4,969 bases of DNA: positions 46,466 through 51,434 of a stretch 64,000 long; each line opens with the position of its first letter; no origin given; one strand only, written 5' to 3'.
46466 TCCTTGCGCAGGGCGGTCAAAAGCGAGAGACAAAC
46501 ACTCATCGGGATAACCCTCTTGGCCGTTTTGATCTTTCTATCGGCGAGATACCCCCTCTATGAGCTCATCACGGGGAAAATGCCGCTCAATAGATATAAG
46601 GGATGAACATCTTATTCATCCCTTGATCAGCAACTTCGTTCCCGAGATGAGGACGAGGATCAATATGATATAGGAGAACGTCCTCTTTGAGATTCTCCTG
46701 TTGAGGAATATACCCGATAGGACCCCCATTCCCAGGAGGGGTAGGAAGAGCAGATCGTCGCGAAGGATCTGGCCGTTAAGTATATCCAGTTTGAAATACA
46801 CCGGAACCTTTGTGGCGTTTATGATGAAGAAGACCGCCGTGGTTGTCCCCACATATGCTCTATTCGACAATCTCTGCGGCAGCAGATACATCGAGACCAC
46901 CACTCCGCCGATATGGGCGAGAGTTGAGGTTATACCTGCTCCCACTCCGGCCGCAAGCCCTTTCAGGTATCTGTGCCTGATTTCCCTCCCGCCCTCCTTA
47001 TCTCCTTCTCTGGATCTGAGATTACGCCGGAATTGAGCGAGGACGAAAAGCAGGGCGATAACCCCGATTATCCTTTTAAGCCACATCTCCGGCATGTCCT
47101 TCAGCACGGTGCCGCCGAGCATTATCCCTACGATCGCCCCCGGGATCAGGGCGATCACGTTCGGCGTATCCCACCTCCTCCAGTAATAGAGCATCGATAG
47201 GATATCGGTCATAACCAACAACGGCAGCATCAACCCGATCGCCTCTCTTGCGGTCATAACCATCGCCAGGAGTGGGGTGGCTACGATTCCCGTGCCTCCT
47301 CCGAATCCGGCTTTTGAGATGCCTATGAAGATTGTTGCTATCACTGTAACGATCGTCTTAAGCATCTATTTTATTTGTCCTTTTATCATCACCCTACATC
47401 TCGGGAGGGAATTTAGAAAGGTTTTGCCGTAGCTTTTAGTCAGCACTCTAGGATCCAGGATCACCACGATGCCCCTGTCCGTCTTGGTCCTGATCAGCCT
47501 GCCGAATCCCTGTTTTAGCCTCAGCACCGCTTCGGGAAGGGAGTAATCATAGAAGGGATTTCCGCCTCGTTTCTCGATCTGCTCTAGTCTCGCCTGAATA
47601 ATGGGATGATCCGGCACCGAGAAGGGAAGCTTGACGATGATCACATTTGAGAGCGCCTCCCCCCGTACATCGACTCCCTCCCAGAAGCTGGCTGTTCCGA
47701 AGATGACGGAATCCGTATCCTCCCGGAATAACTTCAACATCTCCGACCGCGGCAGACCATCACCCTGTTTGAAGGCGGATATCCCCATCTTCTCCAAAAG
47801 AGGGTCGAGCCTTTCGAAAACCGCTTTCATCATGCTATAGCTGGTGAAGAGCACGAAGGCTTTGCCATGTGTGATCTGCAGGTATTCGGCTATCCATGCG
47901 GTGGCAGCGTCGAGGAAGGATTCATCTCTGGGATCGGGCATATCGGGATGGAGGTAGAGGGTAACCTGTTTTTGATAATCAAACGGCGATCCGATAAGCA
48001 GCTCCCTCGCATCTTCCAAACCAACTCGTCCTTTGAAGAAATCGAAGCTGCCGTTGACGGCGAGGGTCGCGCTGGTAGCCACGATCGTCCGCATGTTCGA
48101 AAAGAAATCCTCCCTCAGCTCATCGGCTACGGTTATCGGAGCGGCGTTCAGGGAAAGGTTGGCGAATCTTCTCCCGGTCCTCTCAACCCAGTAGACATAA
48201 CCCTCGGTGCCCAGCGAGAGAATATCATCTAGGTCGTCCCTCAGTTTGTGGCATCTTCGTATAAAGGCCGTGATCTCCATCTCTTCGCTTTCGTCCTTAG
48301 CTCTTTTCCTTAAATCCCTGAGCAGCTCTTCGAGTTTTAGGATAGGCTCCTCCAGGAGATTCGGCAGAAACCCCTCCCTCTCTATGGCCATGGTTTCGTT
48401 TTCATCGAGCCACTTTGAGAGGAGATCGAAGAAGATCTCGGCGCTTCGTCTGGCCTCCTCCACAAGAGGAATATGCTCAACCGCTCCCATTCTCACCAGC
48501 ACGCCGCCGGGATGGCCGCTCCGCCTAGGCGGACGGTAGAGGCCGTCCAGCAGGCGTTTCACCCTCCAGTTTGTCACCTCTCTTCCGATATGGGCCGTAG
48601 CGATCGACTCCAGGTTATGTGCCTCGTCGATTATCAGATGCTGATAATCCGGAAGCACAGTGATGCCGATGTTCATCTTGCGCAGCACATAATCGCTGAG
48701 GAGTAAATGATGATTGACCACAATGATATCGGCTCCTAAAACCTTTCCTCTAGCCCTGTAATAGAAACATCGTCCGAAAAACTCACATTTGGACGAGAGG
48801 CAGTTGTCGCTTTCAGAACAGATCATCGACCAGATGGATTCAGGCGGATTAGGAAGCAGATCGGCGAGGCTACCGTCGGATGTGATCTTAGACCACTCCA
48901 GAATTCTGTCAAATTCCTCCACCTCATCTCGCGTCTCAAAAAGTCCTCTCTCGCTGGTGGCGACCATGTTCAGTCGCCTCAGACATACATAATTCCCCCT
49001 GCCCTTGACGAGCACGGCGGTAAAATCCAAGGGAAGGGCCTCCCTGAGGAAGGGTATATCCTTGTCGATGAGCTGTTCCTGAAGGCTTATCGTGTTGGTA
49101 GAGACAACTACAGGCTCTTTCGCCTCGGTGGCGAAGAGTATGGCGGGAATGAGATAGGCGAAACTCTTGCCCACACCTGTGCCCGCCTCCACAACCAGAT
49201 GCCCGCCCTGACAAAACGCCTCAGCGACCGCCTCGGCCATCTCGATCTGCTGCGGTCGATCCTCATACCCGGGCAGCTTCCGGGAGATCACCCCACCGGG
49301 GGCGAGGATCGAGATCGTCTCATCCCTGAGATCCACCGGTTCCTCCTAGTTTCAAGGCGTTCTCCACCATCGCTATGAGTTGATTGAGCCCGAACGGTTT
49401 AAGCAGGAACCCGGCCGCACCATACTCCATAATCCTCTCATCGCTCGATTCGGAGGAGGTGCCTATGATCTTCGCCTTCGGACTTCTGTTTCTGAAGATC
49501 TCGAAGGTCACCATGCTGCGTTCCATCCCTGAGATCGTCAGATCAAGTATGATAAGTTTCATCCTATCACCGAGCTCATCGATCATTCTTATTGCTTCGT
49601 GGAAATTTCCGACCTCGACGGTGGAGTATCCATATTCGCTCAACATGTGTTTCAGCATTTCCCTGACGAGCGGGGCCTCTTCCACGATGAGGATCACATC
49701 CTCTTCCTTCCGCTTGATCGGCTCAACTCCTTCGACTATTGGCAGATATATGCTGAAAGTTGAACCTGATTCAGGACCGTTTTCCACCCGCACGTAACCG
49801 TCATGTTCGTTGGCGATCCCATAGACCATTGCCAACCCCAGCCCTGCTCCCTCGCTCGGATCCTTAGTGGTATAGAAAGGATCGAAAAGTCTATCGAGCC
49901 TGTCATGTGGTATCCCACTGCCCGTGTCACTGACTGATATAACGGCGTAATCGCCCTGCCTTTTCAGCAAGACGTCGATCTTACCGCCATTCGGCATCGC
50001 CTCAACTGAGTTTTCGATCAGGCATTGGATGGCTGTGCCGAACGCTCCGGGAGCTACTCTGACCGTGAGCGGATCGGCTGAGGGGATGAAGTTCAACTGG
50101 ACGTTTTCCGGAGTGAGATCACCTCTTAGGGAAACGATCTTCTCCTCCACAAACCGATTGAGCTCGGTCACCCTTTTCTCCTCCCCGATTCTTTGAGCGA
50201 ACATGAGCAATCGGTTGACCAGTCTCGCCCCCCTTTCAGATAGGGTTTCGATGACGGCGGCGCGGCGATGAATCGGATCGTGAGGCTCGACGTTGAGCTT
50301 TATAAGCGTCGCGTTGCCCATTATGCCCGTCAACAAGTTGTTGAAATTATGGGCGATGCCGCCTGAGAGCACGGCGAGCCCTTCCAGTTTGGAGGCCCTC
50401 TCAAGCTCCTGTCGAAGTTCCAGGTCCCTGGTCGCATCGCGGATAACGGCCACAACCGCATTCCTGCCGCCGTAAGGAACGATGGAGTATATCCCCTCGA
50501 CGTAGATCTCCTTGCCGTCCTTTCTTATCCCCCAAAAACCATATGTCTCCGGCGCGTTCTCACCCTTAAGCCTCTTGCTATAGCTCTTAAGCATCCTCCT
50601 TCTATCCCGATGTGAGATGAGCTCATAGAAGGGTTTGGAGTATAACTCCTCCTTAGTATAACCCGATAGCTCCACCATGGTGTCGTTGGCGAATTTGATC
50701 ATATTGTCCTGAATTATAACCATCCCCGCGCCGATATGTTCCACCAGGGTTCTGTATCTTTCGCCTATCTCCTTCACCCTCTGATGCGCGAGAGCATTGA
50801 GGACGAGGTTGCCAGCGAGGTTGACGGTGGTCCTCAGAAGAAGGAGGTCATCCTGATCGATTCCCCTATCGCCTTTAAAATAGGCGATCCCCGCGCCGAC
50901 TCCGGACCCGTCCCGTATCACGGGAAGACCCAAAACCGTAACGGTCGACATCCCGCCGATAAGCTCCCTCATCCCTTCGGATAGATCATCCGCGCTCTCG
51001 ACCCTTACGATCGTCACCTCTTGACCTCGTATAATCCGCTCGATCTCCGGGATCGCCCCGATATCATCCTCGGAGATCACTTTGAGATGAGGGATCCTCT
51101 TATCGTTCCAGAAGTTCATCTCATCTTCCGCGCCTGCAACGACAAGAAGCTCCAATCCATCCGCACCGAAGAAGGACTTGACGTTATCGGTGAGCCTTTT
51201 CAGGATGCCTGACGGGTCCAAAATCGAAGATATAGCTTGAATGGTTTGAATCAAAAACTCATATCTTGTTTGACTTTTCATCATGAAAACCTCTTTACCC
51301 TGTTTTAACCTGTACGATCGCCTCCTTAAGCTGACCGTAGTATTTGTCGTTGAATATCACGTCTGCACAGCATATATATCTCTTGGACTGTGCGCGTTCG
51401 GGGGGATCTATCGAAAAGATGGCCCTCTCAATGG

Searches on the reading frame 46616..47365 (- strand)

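Call 11: search_protein_families(library=pfam, proteins=[window:46616-47365:-], max_evalue=0.001)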
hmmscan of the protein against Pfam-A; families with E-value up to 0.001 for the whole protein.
window:46616-47365:- (249 aa): 1 family
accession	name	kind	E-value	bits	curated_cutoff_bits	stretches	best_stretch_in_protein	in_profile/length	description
PF01925.25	TauE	-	1.5e-36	126.7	32.6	1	9-245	3-237/237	Sulfite exporter TauE/SafE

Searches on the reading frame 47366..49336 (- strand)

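Call 11: search_protein_families(library=pfam, proteins=[window:47366-49336:-], max_evalue=0.001)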
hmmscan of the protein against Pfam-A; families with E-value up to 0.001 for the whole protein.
window:47366-49336:- (656 aa): 4 families
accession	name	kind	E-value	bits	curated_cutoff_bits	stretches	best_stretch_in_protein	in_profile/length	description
PF13307.12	Helicase_C_2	-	3.6e-50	170.8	25.3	1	482-646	1-169/170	Helicase C-terminal domain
PF00270.35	DEAD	-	1.5e-11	44.8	26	1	35-92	5-64/167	DEAD/DEAH box helicase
PF06733.21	DEAD_2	-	3.8e-07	30.4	21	1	183-255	99-168/172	DEAD_2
PF04851.21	ResIII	-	7.7e-05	23.1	22.5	0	25-92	3-72/164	Type III restriction enzyme, res subunit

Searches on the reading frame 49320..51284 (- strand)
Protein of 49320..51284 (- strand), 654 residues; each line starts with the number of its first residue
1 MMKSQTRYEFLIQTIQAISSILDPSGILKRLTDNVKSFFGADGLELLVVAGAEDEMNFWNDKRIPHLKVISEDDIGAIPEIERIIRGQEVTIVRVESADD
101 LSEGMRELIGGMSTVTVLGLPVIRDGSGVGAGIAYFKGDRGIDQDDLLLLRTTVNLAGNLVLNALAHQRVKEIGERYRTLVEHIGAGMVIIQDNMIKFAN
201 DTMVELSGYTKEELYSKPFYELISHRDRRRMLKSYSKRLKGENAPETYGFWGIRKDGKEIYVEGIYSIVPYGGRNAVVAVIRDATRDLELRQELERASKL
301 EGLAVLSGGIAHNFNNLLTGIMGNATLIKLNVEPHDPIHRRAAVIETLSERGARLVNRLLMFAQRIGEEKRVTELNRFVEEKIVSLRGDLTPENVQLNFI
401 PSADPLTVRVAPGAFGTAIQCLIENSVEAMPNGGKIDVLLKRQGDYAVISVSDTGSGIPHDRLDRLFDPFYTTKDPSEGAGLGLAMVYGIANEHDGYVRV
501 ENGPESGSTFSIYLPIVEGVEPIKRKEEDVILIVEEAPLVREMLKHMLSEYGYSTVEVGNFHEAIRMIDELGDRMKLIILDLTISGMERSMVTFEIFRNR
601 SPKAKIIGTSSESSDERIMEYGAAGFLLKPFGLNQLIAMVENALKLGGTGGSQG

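Call 11: search_protein_families(library=pfam, proteins=[window:49320-51284:-], max_evalue=0.001)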
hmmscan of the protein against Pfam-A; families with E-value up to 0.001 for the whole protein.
window:49320-51284:- (654 aa): 7 families
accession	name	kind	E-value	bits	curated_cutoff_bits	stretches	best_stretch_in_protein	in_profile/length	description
PF02518.31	HATPase_c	-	4e-25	88.9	26.4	1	417-516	8-109/111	Histidine kinase-, DNA gyrase B-, and HSP90-like ATPase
PF00072.30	Response_reg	-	1.9e-15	57.4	30.2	1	531-641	1-111/111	Response regulator receiver domain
PF00989.32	PAS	-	8.2e-13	48.8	22.6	1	175-283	1-112/113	PAS fold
PF13426.13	PAS_9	-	8.6e-09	36.1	27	1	187-285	3-102/103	PAS domain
PF08447.18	PAS_3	-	8.6e-08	32.8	25.6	1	198-277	3-82/89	PAS fold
PF13188.13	PAS_8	-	5.8e-07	29.6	21.8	1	175-223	1-47/65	PAS domain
PF00512.31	HisKA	-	1.4e-05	25.5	26.9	1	308-364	7-62/66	His Kinase A (phospho-acceptor) domain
